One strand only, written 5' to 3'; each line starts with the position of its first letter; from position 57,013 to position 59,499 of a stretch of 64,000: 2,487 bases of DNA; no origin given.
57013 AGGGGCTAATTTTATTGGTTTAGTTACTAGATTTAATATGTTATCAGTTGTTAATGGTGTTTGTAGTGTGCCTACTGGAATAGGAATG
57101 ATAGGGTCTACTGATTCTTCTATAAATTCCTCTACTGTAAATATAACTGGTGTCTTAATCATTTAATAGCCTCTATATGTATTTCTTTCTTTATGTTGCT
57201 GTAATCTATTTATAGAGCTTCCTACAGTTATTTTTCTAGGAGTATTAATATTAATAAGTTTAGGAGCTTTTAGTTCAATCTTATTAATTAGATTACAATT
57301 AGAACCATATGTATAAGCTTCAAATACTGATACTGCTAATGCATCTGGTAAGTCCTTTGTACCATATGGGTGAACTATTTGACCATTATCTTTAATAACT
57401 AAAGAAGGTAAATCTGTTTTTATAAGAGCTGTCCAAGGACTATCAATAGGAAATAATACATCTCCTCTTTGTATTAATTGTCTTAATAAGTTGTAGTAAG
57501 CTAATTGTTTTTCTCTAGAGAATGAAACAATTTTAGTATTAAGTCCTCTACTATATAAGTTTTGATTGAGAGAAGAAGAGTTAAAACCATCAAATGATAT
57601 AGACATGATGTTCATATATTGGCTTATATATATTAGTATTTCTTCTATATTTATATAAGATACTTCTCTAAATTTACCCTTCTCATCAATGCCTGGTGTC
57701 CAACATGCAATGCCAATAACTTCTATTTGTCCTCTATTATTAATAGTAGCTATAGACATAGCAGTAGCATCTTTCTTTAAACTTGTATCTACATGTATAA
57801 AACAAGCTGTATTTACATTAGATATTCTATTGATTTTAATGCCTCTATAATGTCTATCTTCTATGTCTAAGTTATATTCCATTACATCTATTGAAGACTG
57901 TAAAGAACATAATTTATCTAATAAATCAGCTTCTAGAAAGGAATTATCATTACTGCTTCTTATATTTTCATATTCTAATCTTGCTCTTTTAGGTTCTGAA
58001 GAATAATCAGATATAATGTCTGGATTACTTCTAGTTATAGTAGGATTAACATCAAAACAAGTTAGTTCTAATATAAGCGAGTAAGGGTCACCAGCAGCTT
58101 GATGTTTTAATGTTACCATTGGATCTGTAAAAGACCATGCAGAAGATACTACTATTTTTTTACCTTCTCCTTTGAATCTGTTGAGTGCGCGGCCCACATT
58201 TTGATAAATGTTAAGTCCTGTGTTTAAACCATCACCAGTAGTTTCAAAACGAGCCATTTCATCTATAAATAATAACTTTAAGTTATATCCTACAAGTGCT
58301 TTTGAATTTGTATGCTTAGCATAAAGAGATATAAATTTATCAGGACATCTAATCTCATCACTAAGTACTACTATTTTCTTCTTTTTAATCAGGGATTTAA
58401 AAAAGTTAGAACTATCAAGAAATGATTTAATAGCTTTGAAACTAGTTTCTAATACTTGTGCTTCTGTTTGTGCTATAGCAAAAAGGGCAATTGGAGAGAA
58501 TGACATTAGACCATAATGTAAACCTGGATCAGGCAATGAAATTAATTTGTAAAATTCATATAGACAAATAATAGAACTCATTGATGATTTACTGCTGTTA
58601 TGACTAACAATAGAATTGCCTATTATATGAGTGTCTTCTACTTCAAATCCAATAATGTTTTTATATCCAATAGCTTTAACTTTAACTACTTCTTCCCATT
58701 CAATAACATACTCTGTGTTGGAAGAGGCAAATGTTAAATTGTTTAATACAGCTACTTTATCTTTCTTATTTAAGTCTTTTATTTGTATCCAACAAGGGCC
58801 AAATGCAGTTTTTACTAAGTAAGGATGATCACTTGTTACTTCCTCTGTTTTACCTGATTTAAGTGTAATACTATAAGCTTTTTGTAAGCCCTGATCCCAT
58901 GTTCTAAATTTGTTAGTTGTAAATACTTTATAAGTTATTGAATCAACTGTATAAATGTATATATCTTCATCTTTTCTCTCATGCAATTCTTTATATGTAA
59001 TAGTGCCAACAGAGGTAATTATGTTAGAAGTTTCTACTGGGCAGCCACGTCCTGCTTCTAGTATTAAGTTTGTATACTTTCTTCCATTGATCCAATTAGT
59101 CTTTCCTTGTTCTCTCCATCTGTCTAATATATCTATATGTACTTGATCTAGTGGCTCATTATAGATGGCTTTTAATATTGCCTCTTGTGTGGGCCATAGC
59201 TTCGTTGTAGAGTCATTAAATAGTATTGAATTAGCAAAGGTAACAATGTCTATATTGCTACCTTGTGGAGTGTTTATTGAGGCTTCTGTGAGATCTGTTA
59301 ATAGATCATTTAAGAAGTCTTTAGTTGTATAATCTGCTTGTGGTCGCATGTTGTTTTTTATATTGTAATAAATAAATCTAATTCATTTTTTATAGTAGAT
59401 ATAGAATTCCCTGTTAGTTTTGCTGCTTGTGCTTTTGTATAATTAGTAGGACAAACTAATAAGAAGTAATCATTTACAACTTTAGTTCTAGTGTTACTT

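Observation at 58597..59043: Mini-intein inserted in the terminase large subunit P-loop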

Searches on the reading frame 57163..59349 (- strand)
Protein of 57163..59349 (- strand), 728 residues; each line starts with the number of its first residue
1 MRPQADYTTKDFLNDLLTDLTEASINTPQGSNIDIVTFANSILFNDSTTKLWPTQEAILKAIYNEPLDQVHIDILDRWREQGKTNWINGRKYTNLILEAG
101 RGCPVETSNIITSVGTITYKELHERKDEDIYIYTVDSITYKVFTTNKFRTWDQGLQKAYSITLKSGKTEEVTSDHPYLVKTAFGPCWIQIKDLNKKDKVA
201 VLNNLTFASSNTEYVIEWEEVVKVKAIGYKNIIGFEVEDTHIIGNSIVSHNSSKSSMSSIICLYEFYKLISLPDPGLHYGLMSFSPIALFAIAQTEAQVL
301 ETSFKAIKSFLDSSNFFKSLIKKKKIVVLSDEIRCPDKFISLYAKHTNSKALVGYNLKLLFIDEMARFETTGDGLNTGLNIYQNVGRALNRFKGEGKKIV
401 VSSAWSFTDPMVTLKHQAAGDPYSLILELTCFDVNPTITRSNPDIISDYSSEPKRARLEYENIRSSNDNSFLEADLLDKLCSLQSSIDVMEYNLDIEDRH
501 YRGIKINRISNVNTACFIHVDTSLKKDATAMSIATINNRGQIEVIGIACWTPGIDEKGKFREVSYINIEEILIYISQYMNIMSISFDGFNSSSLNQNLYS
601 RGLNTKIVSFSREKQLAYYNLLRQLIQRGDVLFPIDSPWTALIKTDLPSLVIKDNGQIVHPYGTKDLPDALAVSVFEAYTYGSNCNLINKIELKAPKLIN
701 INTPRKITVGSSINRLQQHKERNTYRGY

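Call 4: search_protein_families(library=pfam, proteins=[window:57163-59349:-], max_evalue=1)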
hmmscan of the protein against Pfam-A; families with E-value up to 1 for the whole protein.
window:57163-59349:- (728 aa): 1 family
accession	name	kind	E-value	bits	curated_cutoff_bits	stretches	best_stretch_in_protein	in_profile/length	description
PF14890.11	Intein_splicing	-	1.6e-06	28.4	35.8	1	117-251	10-155/155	Intein splicing domain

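Call 5: search_protein_families(library=ncbifam, proteins=[window:57163-59349:-], max_evalue=1)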
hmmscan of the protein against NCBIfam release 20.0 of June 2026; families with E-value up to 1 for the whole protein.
window:57163-59349:- (728 aa): 4 families
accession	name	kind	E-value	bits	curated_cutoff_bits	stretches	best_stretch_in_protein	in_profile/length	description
NF005852.0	PRK07773.1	equivalog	1.9e-07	29.8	780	1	116-207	413-498/886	replicative DNA helicase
NF038162.1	RtcB_rel_intein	exception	0.00011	20.3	1150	1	105-215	97-205/961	intein-containing RtcB family protein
TIGR01445.1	intein_Nterm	domain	0.00027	21.9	24.5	1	108-178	6-82/83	intein N-terminal splicing region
NF011302.0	PRK14714.1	equivalog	0.15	9.5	1791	1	123-250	974-1099/1350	DNA-directed DNA polymerase II large subunit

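Call 6: search_protein_families(library=phrogs, proteins=[window:57163-59349:-], max_evalue=0.01)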
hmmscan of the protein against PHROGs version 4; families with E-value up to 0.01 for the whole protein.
window:57163-59349:- (728 aa): 3 families
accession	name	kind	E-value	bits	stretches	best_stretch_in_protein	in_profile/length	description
phrog_17415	-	head and packaging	1.6e-16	60.6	2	399-598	581-780/940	terminase large subunit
phrog_9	-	head and packaging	4.6e-07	30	0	515-608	481-590/812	terminase large subunit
phrog_2699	-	head and packaging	0.0046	16.9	0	563-610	175-221/315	terminase large subunit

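Call 7: search_dna_similar(collection=phages, mode=protein, query=window:57163-59349:-, max_rows=30)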
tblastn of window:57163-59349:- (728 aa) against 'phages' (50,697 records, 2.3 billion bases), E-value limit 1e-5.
Records with a match: 76; places in all: 76; records where one place covers at least 80% of the query: 0.
Best place of each record, by identity: <60% 76.
By first word of the organism name: Streptomyces 61; Microcystis 8; Methanocaldococcus 2; Bacillus 2; Microcoleus 1; Cyanophage 1; Listeria 1.
By host as written in the record: Streptomyces griseus ATCC 10137 25; Streptomyces lividans JI 1326 20; Streptomyces viridochromogenes DSM40736 6; Microcystis aeruginosa FACHB524 4; - 3; Microcystis aeruginosa 2; Streptomyces griseofuscus ATCC 23916 2; Streptomyces venezuelae ATCC 10712 2; and 7 more.
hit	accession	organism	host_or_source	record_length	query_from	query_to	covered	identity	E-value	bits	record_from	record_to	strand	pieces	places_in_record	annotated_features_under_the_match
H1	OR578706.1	Microcoleus phage My-WqHQDG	river water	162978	13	681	71%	39.6%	2e-72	341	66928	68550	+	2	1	hypothetical protein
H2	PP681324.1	Microcystis phage MaMV-DL02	Microcystis aeruginosa FACHB524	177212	33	676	66%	40.6%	2e-75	341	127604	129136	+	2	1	hypothetical protein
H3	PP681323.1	Microcystis phage MaMV-DL01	Microcystis aeruginosa FACHB524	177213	33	676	66%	40.6%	2e-75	341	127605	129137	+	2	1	hypothetical protein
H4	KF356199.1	Microcystis phage MaMV-DC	Microcystis aeruginosa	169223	33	676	66%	40.6%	3e-75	341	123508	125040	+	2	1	DNA terminase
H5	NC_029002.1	Microcystis phage MaMV-DC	Microcystis aeruginosa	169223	33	676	66%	40.6%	3e-75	341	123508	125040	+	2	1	DNA terminase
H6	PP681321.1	Microcystis phage MaMV-CH01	Microcystis aeruginosa FACHB524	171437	33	676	66%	40.6%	3e-75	341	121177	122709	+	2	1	hypothetical protein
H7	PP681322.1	Microcystis phage MaMV-CH02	Microcystis aeruginosa FACHB524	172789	33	676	66%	40.6%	3e-75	341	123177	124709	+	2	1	hypothetical protein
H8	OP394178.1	Cyanophage MaMV-DH01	Cyanobacteria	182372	33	676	66%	40.6%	3e-75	341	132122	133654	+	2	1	terminase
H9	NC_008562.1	Microcystis phage LMM01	-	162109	33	676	66%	40.4%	3e-75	340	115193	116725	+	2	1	terminase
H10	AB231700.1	Microcystis phage LMM01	-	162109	33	676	66%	40.4%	3e-75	340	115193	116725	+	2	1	terminase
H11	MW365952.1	Streptomyces phage Belfort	Streptomyces viridochromogenes DSM40736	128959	262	726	64%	23.6%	1e-12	78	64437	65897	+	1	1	90: terminase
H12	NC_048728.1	Streptomyces phage Comrade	Streptomyces griseus ATCC 10137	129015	262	726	64%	23.6%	1e-12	78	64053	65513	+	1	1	88: terminase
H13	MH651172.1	Streptomyces phage Comrade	Streptomyces griseus ATCC 10137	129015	262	726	64%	23.6%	1e-12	78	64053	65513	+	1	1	88: terminase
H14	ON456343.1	Streptomyces phage Stigma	Streptomyces griseus ATCC 10137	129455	262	726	64%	23.6%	1e-12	78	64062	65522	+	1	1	87: terminase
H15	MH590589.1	Streptomyces phage SparkleGoddess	Streptomyces griseus ATCC 10137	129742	262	726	64%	23.6%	1e-12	78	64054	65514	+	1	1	88: terminase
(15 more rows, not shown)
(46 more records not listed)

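Call 9: get_annotated_region(hit=H9, flank=1500)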
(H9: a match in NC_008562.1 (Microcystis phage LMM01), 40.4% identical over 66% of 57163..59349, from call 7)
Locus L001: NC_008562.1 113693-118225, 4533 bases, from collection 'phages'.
description: Microcystis phage Ma-LMM01 DNA, complete genome.
organism: Microcystis phage LMM01 (NCBI taxid 2856824)
taxonomy: Viruses; Duplodnaviria; Heunggongvirae; Uroviricota; Caudoviricetes; Fukuivirus; Fukuivirus LMM01
host: -; source: -; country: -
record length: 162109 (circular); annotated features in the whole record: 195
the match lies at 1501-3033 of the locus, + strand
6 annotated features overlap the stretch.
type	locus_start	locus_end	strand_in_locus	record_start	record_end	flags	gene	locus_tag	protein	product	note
CDS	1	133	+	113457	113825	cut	-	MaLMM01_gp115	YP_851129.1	hypothetical protein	FEIS:MAP_115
CDS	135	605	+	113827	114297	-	-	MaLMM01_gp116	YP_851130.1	hypothetical protein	FEIS:MAP_116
CDS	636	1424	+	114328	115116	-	-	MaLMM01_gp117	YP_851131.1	hypothetical protein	FEIS:MAP_117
CDS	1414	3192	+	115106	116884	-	-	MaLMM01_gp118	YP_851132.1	terminase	FEIS:MAP_118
CDS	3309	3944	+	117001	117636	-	-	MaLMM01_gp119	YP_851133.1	hypothetical protein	FEIS:MAP_119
CDS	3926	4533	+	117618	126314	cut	-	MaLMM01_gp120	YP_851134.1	hypothetical protein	FEIS:MAP_120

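Call 10: get_annotated_region(hit=H1, flank=1500)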
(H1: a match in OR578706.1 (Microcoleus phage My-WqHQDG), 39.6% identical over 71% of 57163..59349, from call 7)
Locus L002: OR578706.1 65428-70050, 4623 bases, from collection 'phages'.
description: Microcoleus phage My-WqHQDG, partial genome.
organism: Microcoleus phage My-WqHQDG (NCBI taxid 3084964)
taxonomy: Viruses; Duplodnaviria; Heunggongvirae; Uroviricota; Caudoviricetes
host: -; source: river water; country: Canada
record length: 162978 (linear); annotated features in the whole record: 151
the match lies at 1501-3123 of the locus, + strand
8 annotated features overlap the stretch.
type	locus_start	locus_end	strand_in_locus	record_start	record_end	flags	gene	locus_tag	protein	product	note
CDS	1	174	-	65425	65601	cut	-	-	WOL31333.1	hypothetical protein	-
CDS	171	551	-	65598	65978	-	-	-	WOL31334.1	hypothetical protein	-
CDS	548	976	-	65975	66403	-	-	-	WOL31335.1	hypothetical protein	-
CDS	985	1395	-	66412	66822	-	-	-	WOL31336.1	hypothetical protein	-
CDS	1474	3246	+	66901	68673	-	-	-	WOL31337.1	hypothetical protein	-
CDS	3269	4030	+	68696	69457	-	-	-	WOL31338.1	hypothetical protein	-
CDS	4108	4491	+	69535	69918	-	-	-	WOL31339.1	hypothetical protein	-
CDS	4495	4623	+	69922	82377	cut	-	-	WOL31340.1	hypothetical protein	-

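Call 12: find_homologous_proteins(query=window:57166-59349:-, max_evalue=0.00001)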
Query window:57166-59349:- (728 aa): 45 proteins with E <= 0.00001 among 8000 candidates.
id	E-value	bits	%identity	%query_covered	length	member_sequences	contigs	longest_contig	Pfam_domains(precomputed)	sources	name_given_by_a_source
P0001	0.0e+0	1644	100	100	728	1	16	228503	PF27249.1,PF14890.12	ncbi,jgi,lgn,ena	jgi:hypothetical protein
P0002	0.0e+0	1495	89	100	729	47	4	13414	PF27249.1,PF14890.12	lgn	-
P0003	0.0e+0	1466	87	100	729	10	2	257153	PF27249.1,PF14890.12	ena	-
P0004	0.0e+0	1437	87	76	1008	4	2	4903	PF14528.12,PF27249.1,PF14890.12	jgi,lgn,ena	jgi:hypothetical protein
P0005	0.0e+0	1227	79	70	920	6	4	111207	PF14528.12,PF27249.1,PF14890.12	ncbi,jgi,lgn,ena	jgi:hypothetical protein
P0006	0.0e+0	1216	94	66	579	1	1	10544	PF27249.1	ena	-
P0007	0.0e+0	1179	84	48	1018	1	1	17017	PF14528.12,PF27249.1,PF14890.12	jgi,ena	jgi:intein/homing endonuclease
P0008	0.0e+0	1163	85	70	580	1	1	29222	PF27249.1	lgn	-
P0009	0.0e+0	1159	87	66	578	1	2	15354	PF27249.1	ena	-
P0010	0.0e+0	1157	90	64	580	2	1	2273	PF27249.1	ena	-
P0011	0.0e+0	1146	89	65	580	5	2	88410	PF27249.1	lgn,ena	-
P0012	0.0e+0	1129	86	66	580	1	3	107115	PF27249.1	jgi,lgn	-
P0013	0.0e+0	1125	85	66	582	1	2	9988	PF27249.1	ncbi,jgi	jgi:hypothetical protein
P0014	0.0e+0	1119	80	48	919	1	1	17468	PF07591.16,PF14528.12,PF27249.1,PF14890.12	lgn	-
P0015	1.3e-158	547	41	96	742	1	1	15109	PF27249.1,PF14890.12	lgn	-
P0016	1.1e-156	541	44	69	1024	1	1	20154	PF14528.12,PF27249.1,PF14890.12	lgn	-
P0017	6.3e-141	489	40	71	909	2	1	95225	PF27249.1,PF14890.12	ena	-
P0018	3.0e-137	477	40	70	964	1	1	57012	PF27249.1,PF14890.12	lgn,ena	-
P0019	2.4e-134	467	38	94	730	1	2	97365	PF27249.1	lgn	-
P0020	1.0e-127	445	40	69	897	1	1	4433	PF27249.1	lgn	-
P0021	6.3e-123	430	41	66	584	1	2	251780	PF27249.1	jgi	jgi:hypothetical protein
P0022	1.6e-118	415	39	65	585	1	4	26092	PF27249.1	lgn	-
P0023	2.7e-118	414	43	48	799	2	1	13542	PF27249.1,PF14890.12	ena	-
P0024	1.4e-116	409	34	98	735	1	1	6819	PF27249.1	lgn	-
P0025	1.3e-111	392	38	65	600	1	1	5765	PF27249.1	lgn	-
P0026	7.4e-111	390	39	65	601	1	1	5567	PF27249.1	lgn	-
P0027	5.5e-109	383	32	45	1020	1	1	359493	PF14528.12,PF27249.1,PF14890.12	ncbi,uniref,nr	ncbi:hypothetical protein H6G33_10635 [Calothrix sp. FACHB-1219]|uniref:LAGLIDADG family homing endo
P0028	1.7e-107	379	39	60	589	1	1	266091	PF27249.1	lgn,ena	-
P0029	1.9e-107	378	39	65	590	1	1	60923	PF27249.1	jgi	jgi:hypothetical protein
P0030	1.7e-106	375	34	97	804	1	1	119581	PF27249.1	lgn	-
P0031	7.2e-106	373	33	97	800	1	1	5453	PF27249.1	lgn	-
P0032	1.5e-105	372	37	63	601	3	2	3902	PF27249.1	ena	-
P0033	2.3e-105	372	36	66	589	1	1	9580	PF27249.1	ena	-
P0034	3.7e-105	371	37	61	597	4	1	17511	PF27249.1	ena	-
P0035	1.8e-102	362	37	66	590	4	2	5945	PF27249.1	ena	-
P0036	2.0e-101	358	36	64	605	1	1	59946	PF27249.1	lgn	-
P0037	5.4e-101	357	39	59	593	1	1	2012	PF27249.1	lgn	-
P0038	3.4e-98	348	36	65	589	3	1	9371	PF27249.1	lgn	-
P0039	6.2e-98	347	35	66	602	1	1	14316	PF27249.1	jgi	jgi:hypothetical protein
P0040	1.1e-97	346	36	65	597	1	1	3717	PF27249.1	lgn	-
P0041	2.1e-96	342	39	62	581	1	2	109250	PF27249.1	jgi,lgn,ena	jgi:hypothetical protein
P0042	1.5e-95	339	35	65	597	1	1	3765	PF27249.1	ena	-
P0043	8.2e-95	337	37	60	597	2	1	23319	PF27249.1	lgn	-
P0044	5.6e-72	261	33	60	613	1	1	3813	PF27249.1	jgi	jgi:hypothetical protein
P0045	6.5e-72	261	33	64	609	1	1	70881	PF27249.1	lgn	-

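Call 19: list_cluster_members(proteins=[P0001, P0004, P0006])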
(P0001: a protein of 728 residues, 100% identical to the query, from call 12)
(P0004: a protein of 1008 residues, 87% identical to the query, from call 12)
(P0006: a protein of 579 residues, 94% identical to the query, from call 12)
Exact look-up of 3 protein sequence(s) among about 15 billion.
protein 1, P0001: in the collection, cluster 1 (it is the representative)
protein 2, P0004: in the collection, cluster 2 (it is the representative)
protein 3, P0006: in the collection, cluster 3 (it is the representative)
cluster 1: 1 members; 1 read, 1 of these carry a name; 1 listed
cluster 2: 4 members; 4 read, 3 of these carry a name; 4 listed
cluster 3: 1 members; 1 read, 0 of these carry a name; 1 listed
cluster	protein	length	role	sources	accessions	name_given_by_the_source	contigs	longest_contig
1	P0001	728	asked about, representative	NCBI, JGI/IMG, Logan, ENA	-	hypothetical protein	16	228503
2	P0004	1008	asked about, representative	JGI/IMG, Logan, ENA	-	hypothetical protein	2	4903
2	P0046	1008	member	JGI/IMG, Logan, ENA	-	hypothetical protein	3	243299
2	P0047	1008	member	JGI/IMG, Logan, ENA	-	hypothetical protein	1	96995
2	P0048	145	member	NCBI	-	-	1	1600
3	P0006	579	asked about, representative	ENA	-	-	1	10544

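Call 20: find_encoding_contigs(protein=P0001, flank=3000, max_places=6)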
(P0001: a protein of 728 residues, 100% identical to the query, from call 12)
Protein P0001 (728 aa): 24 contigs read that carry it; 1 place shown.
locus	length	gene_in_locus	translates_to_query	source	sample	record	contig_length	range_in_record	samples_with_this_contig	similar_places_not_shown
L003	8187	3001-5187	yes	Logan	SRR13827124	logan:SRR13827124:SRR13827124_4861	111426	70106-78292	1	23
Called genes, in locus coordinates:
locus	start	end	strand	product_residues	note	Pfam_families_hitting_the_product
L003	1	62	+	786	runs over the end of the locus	-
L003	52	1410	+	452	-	-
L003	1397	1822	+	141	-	-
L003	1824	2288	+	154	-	-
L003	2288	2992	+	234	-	-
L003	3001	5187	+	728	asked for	PF14890:Intein_splicing (weak), PF27249:MJ0330_N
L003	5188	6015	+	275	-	-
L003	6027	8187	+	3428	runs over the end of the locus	PF01223:Endonuclease_NS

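Call 26: search_protein_families(library=pfam, proteins=[P0004, P0005, P0017, P0019, P0030], max_evalue=0.01)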
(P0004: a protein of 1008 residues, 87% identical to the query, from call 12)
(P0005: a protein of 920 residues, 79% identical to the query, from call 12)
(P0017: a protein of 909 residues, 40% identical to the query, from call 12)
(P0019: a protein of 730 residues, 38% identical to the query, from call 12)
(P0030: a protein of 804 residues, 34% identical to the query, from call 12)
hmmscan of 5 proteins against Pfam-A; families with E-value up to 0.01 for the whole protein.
P0004 (1008 aa): 2 families
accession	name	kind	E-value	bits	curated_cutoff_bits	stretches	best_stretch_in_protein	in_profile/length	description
PF14528.11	LAGLIDADG_3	-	4.5e-12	46.5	22.5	2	316-405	3-82/82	LAGLIDADG-like domain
PF14890.11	Intein_splicing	-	1.5e-10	41.5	35.8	1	118-531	11-155/155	Intein splicing domain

P0005 (920 aa): 2 families
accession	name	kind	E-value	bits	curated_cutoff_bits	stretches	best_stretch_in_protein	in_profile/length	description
PF14528.11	LAGLIDADG_3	-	3.2e-09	37.3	22.5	1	239-325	1-82/82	LAGLIDADG-like domain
PF14890.11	Intein_splicing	-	1.8e-06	28.3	35.8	1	118-442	11-155/155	Intein splicing domain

P0017 (909 aa): 2 families
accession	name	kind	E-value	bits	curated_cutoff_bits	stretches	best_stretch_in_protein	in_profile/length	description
PF14890.11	Intein_splicing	-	9.4e-06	25.9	35.8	1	151-423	45-155/155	Intein splicing domain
PF07591.16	PT-HINT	-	0.0065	17.2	27.7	0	125-204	16-95/137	Pretoxin HINT domain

P0019 (730 aa): 0 families

P0030 (804 aa): 0 families

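Call 35: find_encoding_contigs(protein=P0010, flank=1000, max_places=2)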
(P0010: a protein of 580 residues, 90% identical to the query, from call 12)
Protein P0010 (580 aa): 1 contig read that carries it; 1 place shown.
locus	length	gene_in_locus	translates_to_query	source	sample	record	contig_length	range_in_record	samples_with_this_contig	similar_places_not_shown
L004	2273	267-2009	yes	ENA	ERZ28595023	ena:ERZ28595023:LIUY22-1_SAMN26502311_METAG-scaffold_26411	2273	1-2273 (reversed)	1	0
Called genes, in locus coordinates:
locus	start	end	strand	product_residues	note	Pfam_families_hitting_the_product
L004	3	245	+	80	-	?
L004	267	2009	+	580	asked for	PF27249:MJ0330_N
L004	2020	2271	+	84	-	?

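Call 36: find_encoding_contigs(protein=P0006, flank=4000, max_places=2)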
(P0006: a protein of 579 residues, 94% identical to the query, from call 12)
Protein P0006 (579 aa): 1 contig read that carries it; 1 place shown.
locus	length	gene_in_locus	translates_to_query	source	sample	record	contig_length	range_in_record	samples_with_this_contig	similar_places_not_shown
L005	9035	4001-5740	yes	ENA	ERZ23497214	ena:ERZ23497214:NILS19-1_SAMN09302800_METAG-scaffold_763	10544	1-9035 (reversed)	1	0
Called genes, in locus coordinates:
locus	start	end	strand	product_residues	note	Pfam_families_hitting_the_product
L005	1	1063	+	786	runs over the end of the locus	-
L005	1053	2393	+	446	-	-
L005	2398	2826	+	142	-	-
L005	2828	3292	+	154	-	-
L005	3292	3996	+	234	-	-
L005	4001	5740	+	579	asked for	PF27249:MJ0330_N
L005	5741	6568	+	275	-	-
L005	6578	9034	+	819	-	?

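Call 37: find_encoding_contigs(protein=P0004, flank=4000, max_places=2)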
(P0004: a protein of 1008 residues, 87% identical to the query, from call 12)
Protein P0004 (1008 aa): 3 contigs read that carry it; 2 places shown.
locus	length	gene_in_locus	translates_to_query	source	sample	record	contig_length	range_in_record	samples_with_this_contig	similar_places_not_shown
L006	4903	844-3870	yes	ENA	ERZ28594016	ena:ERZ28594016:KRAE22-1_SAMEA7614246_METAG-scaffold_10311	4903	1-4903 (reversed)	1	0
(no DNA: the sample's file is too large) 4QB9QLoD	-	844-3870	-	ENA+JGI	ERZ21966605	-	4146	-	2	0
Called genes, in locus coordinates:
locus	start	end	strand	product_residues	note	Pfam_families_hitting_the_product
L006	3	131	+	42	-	?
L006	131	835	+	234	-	-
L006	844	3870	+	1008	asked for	PF14890:Intein_splicing, PF14528:LAGLIDADG_3 (weak), PF27249:MJ0330_N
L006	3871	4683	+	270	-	-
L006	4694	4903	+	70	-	?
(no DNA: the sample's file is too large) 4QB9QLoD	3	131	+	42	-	?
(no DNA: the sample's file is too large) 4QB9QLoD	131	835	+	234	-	-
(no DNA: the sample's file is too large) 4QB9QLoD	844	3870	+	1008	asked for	PF14890:Intein_splicing, PF14528:LAGLIDADG_3 (weak), PF27249:MJ0330_N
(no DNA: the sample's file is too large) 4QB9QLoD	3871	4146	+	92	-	?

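Call 45: find_encoding_contigs(protein=P0002, flank=500, max_places=1)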
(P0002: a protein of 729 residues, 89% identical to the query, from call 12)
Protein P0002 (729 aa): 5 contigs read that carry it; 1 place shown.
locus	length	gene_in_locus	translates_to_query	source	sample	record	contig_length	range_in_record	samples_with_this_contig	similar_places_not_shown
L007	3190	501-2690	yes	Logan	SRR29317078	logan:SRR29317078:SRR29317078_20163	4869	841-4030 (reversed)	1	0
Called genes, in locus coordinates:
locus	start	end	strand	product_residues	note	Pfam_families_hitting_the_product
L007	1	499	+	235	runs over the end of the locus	-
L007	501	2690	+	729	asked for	PF14890:Intein_splicing (weak), PF27249:MJ0330_N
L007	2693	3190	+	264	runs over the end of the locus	-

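Call 46: find_encoding_contigs(protein=P0003, flank=500, max_places=1)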
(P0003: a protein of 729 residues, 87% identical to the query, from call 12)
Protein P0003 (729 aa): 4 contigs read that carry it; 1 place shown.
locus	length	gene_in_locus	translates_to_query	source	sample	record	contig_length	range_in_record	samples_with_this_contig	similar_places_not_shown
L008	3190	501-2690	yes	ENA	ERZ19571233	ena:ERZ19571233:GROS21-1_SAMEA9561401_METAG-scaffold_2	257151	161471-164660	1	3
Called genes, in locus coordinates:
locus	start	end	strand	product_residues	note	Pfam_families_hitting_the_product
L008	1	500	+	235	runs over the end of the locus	-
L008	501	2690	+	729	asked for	PF14890:Intein_splicing (faint), PF27249:MJ0330_N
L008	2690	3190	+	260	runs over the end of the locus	-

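Call 47: find_encoding_contigs(protein=P0015, flank=5000, max_places=1)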
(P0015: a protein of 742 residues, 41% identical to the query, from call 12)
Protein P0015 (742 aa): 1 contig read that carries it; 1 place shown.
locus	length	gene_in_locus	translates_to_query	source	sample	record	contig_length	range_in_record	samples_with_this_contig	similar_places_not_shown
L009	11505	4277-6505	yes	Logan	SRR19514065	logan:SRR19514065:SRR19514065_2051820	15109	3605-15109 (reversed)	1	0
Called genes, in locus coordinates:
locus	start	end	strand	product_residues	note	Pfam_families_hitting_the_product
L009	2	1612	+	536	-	?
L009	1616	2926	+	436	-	-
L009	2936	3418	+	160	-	-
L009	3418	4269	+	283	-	-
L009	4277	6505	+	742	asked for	PF14890:Intein_splicing (faint), PF27249:MJ0330_N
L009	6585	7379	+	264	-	-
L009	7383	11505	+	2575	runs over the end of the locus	?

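Call 53: search_solved_structures(query=A3, max_evalue=10, show_alignments=2)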
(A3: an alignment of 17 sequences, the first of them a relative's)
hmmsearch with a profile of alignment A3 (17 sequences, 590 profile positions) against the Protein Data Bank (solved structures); distinct sequences matched with E-value up to 10: 0.
